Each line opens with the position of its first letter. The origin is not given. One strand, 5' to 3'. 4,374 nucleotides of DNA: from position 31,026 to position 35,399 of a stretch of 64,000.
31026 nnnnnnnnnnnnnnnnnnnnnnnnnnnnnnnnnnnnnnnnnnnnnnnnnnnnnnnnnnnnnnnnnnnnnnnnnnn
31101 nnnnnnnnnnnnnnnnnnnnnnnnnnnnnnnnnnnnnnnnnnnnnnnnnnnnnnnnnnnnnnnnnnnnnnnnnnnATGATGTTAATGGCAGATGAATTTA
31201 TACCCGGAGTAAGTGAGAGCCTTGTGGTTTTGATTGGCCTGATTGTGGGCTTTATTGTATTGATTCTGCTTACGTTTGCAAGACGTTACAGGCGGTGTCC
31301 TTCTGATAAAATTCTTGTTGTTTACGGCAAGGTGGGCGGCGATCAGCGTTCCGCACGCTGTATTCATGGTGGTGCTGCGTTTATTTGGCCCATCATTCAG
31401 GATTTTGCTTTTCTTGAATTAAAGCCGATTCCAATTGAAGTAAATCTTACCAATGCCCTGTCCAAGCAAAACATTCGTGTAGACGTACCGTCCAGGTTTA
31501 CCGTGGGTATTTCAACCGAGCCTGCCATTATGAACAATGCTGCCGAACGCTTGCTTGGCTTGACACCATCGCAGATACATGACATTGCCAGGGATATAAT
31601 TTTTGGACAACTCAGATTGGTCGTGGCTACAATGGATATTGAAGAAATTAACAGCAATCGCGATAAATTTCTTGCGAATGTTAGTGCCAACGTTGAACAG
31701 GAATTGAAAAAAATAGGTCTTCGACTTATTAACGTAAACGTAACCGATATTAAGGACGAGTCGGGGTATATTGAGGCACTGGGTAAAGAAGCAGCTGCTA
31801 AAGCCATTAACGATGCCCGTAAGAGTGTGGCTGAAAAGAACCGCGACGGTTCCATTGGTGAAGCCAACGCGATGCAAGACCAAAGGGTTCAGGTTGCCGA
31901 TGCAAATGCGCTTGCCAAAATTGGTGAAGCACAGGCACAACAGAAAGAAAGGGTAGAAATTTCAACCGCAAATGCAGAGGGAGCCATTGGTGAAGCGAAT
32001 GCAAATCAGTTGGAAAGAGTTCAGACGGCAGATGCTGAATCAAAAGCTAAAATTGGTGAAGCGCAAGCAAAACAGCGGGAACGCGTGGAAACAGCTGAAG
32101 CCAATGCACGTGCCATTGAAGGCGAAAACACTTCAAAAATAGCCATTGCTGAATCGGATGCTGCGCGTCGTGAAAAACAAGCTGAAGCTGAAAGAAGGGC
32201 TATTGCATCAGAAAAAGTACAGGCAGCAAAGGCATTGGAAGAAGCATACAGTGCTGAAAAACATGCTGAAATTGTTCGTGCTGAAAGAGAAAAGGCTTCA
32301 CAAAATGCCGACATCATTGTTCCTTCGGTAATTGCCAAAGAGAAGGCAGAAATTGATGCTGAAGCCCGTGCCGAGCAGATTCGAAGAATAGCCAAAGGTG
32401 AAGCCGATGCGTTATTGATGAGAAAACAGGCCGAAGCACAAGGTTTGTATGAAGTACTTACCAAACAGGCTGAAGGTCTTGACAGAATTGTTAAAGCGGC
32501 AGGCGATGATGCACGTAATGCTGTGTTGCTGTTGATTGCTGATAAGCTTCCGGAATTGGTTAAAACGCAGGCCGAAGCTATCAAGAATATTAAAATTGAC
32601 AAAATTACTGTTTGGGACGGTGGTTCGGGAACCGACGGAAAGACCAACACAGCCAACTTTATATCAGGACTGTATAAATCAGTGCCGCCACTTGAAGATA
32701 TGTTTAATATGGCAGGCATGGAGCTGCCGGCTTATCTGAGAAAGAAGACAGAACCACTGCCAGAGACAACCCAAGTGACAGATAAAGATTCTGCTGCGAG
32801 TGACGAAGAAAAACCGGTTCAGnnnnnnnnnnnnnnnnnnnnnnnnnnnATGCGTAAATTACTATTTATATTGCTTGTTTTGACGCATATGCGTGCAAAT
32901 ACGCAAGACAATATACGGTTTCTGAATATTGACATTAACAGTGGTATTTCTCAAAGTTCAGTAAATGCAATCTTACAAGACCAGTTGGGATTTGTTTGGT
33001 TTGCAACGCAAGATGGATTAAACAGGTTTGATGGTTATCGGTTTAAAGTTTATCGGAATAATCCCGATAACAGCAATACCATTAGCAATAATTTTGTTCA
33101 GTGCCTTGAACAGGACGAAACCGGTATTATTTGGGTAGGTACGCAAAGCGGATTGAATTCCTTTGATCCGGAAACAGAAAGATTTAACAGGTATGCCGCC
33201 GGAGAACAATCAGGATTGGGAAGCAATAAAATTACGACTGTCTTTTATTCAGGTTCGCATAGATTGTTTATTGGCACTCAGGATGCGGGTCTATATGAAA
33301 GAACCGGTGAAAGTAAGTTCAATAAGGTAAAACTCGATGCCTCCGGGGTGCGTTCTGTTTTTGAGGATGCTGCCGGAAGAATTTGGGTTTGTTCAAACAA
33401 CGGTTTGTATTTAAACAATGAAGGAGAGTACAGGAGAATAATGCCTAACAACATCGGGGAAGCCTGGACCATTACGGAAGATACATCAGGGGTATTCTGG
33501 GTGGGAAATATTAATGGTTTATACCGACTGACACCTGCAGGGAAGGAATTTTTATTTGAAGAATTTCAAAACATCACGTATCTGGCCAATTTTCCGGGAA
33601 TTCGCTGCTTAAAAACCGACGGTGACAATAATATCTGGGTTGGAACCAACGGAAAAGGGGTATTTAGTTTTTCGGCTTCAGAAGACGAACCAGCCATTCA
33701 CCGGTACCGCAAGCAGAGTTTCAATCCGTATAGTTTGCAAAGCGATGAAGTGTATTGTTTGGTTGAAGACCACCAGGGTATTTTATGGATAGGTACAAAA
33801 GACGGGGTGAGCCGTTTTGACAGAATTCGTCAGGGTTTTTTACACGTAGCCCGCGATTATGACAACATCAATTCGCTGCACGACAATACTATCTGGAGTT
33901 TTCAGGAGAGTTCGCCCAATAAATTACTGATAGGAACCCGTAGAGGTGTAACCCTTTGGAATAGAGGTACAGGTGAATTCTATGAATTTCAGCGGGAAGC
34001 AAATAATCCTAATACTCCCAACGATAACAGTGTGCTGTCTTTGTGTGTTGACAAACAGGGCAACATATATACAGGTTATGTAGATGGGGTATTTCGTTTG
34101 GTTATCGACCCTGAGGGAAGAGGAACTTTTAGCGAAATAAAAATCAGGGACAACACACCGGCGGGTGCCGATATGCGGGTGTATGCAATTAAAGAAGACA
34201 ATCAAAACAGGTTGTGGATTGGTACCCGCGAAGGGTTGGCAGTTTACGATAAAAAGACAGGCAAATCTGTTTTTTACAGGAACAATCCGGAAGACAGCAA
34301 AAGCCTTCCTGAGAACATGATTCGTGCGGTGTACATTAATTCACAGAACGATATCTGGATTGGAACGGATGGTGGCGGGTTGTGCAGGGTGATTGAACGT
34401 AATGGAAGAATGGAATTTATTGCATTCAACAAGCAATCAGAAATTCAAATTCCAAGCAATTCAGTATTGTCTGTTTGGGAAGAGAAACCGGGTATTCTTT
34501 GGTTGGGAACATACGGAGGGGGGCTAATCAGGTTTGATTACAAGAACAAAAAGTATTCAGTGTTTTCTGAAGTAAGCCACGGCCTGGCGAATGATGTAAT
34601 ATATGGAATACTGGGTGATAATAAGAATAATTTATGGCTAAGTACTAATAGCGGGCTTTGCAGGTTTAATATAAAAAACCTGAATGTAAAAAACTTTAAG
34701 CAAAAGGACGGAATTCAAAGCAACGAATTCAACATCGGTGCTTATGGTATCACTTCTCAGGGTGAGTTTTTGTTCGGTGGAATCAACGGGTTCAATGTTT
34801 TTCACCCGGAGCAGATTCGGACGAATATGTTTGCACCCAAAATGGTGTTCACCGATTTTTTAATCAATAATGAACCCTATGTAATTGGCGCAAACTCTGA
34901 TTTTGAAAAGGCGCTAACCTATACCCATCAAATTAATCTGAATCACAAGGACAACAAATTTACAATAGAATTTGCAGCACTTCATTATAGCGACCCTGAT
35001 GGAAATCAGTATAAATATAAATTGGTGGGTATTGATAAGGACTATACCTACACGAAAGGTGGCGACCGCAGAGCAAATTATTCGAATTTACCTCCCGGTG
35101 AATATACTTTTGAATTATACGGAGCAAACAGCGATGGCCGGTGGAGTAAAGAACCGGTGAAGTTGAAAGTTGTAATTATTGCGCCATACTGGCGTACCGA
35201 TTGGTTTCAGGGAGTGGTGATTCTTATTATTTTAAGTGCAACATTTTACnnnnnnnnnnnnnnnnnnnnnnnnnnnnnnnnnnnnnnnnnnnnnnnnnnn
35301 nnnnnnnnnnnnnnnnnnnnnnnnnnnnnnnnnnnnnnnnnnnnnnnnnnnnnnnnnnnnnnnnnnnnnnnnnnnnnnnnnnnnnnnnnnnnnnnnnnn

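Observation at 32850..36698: Reg_prop/Y_Y_Y sensor fused to a class III cyclase and an HD phosphohydrolase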

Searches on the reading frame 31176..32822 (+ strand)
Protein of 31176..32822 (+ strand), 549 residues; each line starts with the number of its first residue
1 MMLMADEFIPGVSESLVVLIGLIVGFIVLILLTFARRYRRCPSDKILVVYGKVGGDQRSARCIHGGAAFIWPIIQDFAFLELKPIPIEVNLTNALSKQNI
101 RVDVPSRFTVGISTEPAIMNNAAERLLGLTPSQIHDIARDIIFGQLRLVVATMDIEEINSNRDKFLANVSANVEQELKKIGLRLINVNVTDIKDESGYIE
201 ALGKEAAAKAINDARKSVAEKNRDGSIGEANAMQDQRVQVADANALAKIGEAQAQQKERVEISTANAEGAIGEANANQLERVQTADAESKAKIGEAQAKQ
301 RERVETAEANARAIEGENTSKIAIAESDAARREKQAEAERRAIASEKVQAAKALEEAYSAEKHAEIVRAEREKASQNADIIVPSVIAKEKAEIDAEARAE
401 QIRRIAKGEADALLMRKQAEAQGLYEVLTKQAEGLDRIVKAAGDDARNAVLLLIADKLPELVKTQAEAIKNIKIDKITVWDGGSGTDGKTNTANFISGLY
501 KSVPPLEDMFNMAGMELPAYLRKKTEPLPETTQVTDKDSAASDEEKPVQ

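Call 22: search_protein_families(library=pfam, proteins=[window:31176-32822:+], max_evalue=0.001)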
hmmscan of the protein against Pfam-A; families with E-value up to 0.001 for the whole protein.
window:31176-32822:+ (549 aa): 1 family
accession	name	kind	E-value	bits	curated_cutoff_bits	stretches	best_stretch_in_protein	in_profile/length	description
PF01145.31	Band_7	-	4.3e-29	102.3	23.6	1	43-222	5-175/176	SPFH domain / Band 7 family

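Call 85: search_protein_families(library=padloc, proteins=[window:31176-32822:+], max_evalue=0.01)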
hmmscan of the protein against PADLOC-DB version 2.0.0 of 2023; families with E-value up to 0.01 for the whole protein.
window:31176-32822:+ (549 aa): 0 families

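Call 86: search_protein_families(library=ncbifam, proteins=[window:31176-32822:+], max_evalue=0.01)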
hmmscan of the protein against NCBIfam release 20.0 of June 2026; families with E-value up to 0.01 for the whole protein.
window:31176-32822:+ (549 aa): 1 family
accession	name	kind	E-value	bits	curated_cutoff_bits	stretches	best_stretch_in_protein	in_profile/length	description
NF058507.1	FlotScfldFlot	equivalog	1.4e-49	169.4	700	1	20-520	3-471/477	flotillin lipid rafts scaffold protein FloT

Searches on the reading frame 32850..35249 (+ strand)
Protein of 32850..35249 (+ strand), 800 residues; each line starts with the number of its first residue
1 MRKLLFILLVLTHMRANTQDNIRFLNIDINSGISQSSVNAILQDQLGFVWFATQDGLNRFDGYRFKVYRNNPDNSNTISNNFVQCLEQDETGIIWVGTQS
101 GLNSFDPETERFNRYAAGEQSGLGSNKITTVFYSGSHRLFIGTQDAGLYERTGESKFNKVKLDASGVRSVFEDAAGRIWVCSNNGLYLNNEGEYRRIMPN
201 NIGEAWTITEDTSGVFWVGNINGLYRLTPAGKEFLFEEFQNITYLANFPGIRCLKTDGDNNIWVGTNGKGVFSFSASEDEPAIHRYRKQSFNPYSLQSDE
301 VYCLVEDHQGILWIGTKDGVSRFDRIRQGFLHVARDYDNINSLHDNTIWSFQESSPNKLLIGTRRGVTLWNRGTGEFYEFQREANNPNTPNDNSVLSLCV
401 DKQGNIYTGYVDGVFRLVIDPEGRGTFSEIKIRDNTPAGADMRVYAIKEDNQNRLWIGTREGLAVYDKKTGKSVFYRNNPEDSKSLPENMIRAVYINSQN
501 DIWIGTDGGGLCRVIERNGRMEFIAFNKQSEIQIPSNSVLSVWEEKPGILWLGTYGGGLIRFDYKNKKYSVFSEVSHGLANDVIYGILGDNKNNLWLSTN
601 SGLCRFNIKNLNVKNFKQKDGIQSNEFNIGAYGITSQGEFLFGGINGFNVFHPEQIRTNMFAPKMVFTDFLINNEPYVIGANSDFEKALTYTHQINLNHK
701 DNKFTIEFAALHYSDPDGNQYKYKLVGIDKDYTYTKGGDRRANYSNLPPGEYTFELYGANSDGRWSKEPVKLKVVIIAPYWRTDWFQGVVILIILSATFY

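Call 58: search_solved_structures(query=window:32850-35249:+, max_evalue=0.001)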
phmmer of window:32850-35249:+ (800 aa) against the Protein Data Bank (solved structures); distinct sequences matched with E-value up to 0.001: 5.
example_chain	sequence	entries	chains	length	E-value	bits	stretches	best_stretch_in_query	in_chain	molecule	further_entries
4a2l_A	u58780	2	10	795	6.5e-107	362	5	542-782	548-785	TWO-COMPONENT SYSTEM SENSOR HISTIDINE KINASE/RESPONSE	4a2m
3v9f_A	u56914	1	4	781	2e-70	241.3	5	441-783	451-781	Two-component system sensor histidine kinase/response regulator, hybrid (One-component sys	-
3ott_A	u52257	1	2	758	1.2e-43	152.7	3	545-780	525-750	Two-component system sensor histidine kinase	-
3va6_A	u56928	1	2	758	1.2e-43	152.7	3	545-780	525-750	Two-component system sensor histidine kinase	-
5m11_A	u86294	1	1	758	0.00017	23.2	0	36-109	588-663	Immunoreactive 84kD antigen PG93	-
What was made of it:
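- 34986..35177 (+): Y_Y_Y domain (aa 713-776). It lies within the region aligned to 4a2l (call 58).
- Closest known: Bacteroides hybrid two-component system sensors. Same: The periplasmic domain is clearly homologous (E 6.5e-107 over Reg_prop propellers and Y_Y_Y; call 58), followed by a membrane helix.
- Homologous to BT4663 (4a2l), E 6.5e-107 (call 58).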
